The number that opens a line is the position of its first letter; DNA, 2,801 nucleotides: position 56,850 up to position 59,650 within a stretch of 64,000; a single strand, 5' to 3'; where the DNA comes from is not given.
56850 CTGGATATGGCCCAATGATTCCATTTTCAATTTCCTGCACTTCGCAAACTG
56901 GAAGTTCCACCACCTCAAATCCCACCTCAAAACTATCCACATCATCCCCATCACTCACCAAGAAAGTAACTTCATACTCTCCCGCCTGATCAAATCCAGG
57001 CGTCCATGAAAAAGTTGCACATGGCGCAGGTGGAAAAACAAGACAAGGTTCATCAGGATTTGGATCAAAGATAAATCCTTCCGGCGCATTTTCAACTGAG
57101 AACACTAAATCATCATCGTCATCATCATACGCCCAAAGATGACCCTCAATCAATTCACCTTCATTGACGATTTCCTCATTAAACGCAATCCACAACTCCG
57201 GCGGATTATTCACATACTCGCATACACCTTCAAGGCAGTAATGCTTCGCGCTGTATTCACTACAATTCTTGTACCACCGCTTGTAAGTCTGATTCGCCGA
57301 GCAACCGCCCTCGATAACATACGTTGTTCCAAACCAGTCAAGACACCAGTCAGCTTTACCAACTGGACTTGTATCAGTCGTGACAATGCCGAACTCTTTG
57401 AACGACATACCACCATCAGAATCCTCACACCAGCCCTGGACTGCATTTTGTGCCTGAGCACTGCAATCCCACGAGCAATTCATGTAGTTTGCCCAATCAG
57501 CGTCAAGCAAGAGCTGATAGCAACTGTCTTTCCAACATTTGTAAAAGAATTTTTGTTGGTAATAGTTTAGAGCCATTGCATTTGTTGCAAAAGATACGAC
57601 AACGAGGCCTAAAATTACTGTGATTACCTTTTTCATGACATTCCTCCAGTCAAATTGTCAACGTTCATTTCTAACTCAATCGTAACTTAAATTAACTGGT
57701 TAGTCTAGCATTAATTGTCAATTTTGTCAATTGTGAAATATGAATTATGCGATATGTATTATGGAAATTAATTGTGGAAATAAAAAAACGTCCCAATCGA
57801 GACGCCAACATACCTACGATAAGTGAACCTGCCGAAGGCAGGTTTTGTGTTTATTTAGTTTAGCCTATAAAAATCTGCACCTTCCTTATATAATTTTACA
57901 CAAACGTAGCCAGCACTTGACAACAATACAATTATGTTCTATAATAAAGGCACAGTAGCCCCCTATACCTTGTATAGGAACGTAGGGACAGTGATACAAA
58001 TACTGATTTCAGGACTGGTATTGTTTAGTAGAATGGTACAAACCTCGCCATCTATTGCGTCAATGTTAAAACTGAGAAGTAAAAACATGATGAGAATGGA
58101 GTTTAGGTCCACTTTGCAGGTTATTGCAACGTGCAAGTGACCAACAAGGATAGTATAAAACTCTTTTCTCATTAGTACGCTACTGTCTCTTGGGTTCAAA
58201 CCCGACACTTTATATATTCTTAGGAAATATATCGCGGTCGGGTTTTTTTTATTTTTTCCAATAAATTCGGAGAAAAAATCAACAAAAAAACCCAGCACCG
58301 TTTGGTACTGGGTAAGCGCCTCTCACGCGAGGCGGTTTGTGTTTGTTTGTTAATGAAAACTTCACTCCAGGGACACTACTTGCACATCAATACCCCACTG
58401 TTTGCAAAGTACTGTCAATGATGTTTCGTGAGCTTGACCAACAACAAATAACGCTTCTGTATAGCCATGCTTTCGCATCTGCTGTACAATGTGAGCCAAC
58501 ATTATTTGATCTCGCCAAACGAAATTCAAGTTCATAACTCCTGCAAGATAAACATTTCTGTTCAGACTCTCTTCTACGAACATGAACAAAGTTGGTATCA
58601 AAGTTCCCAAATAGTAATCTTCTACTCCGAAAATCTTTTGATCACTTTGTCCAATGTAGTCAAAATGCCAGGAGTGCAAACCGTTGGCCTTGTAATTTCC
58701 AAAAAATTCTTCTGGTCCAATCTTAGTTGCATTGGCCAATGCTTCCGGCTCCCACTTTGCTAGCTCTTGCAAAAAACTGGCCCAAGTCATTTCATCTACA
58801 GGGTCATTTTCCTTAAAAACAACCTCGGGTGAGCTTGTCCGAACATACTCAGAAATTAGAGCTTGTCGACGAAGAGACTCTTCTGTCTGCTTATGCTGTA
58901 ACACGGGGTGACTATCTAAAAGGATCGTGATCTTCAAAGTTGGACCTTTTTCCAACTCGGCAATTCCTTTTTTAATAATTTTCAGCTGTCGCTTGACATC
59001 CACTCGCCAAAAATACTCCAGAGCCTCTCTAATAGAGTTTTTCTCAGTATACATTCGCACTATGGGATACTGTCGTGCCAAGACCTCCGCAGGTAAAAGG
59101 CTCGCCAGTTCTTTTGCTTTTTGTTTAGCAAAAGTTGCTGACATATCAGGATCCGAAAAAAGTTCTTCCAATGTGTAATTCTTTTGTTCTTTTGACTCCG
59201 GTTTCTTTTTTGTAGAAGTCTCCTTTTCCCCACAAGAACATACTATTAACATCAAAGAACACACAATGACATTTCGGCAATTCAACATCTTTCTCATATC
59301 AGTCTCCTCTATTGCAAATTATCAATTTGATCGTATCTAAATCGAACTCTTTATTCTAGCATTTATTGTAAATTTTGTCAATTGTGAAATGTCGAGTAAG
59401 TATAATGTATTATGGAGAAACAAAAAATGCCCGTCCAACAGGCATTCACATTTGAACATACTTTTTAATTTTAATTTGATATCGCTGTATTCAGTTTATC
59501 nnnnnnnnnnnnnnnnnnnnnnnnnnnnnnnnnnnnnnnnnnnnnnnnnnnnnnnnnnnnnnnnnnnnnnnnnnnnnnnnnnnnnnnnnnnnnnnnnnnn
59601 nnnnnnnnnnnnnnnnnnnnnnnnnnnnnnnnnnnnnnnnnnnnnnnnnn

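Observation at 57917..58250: Second promoter/terminator-delimited ncRNA candidate (~300 nt) with a perfect sigma70 promoter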

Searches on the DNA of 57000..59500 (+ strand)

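Call 4: search_rna_families(source=window, start=57000, end=59500, threshold=evalue, max_evalue=10, show_alignments=5)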
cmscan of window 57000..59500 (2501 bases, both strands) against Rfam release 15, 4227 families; matches with E-value up to 10: 7.
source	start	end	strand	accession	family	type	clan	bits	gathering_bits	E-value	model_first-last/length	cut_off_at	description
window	57784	57855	+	RF02064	STnc370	Gene; sRNA;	-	23.1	54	6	1-71/71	no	Enterobacterial sRNA STnc370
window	58230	58297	-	RF03323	mir-3613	Gene; miRNA;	-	23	91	0.099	1-86/86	no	mir-3613 microRNA precursor family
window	58184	58251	+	RF02278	Betaproteobacteria_toxic_sRNA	Gene; sRNA;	-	21.3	50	0.29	1-64/64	no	Betaproteobacteria toxic small RNA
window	58238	58293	-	RF03217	mir-3167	Gene; miRNA;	-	19.2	86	4.7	1-59/59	no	mir-3167 microRNA precursor family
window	57090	57154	-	RF01307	sR55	Gene; snRNA; snoRNA; CD-box;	-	18.8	35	0.2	1-65/65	no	Small nucleolar RNA sR55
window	58358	58428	-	RF01914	mir-932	Gene; miRNA;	-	18.7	54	0.86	1-76/76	no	mir-932 microRNA precursor family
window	57199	57252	+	RF00339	snoR60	Gene; snRNA; snoRNA; CD-box;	CL00074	16.1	40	9.9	1-72/72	no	Small nucleolar RNA snoR60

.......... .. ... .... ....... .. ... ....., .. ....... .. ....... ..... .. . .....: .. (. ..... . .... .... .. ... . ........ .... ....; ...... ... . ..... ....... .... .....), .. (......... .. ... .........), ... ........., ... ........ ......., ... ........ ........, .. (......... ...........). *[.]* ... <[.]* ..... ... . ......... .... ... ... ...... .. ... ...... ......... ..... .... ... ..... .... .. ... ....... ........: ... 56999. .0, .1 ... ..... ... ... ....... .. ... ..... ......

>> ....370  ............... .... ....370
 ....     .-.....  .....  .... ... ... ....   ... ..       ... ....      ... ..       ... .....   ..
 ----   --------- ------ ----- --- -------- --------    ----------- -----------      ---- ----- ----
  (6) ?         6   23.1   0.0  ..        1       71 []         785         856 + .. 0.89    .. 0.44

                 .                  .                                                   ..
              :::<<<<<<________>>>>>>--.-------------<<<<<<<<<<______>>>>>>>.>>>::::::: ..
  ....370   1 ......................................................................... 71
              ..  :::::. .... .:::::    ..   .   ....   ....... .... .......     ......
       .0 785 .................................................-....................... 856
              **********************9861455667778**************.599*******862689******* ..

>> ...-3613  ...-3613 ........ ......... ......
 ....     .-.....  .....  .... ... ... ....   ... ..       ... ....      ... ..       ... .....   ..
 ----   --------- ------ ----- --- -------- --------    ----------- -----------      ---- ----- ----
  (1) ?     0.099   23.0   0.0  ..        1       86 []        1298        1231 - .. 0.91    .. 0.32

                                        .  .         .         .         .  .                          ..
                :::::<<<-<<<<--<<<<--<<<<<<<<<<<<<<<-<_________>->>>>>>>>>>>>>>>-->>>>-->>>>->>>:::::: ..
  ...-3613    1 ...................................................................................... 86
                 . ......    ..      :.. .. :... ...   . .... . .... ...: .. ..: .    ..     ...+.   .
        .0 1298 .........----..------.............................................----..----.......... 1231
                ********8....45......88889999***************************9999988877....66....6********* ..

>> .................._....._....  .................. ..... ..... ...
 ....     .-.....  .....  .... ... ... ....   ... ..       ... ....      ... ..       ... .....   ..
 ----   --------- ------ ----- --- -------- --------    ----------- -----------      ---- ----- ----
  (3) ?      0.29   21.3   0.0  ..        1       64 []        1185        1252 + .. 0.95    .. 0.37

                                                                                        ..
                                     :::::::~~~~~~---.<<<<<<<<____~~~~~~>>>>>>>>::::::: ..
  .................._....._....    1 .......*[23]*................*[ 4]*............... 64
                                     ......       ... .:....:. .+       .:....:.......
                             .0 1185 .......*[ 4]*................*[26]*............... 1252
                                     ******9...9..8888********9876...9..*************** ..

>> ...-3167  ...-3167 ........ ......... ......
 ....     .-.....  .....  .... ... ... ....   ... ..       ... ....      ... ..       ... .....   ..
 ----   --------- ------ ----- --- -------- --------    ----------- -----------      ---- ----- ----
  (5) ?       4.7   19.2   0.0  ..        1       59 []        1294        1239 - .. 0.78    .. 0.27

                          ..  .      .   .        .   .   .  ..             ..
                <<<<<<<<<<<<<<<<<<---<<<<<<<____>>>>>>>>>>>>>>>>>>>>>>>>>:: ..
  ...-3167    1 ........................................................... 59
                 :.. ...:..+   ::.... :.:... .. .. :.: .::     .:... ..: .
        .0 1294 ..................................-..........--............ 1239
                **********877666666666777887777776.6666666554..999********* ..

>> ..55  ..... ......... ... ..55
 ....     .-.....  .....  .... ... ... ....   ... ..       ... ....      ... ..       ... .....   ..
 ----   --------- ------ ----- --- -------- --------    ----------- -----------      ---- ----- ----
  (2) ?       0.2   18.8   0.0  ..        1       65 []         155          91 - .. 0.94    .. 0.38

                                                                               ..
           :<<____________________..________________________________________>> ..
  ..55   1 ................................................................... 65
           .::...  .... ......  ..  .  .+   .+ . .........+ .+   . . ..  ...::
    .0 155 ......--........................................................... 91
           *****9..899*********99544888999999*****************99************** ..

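Call 11: search_dna_similar(query=window:57850-58350:+, collection=phages, mode=distant)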
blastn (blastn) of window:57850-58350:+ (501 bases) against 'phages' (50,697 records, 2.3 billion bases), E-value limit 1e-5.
No match.

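Call 45: search_dna_similar(query=window:57917-58260:+, collection=plasmids, mode=distant, max_evalue=0.01)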
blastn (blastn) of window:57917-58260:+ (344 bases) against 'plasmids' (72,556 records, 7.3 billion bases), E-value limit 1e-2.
No match.
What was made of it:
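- Tried and rejected: blastn against phages and plasmids gave no match (calls 11, 45).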

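Call 58: search_rna_families(source=window, start=57946, end=58256, threshold=evalue, max_evalue=10, show_alignments=0)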
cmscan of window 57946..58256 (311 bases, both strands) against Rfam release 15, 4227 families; matches with E-value up to 10: 2.
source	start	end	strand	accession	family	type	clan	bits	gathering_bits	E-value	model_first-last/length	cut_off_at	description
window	58184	58251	+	RF02278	Betaproteobacteria_toxic_sRNA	Gene; sRNA;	-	21.3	50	0.037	1-64/64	no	Betaproteobacteria toxic small RNA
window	58120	58255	+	RF01983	Pinc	Gene; lncRNA;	-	13.8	60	4.8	1-154/154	no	Pregnancy induced noncoding RNA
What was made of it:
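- On tmRNA: Rfam gives no hit (calls 4, 58).
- On RNase P RNA / 6S RNA / SRP RNA: cmscan against 4227 families returned no hit at E<=10 on the 311 nt alone (call 58).
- Closest known: Stand-alone structured bacterial RNAs of 200-400 nt with paired ends. Different: No sequence or structure match to any of their Rfam models, even at E<=10 (calls 4, 58).
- There is no Rfam match (calls 4, 58). There is no Rfam aptamer match (calls 4, 58).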
